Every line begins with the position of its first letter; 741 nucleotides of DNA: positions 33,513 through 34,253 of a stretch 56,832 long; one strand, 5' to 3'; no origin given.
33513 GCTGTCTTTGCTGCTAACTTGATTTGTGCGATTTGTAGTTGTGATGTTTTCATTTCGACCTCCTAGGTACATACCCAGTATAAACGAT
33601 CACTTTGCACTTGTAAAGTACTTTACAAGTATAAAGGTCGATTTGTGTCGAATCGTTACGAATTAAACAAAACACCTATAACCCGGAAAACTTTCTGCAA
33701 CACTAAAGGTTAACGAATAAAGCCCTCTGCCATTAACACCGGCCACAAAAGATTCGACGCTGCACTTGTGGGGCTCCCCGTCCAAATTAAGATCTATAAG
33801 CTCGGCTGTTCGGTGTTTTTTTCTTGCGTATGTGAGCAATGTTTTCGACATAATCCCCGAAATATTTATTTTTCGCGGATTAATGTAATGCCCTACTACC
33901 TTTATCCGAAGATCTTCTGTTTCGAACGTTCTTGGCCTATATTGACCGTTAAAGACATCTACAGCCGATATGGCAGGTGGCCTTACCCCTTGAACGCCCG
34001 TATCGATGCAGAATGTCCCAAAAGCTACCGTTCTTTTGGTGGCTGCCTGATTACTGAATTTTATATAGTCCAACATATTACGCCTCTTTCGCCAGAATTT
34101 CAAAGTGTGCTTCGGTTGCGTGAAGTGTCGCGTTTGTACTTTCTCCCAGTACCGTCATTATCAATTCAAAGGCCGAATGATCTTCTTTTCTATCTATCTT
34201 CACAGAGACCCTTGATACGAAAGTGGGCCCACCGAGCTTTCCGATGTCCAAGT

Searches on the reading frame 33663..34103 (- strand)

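Call 10: search_protein_families(library=phrogs, proteins=[window:33663-34103:-], max_evalue=0.01)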
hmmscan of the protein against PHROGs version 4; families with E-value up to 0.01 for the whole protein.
window:33663-34103:- (146 aa): 0 families

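Call 26: search_protein_families(library=pfam, proteins=[window:33663-34103:-], max_evalue=0.05)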
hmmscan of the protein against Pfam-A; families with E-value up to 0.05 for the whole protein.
window:33663-34103:- (146 aa): 2 families
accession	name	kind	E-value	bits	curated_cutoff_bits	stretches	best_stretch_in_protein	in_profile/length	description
PF06208.17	BDV_G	-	0.029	13.2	27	1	22-98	354-427/483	Borna disease virus G protein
PF11282.13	DUF3082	-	0.045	14.4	25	0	111-140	3-32/80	Protein of unknown function (DUF3082)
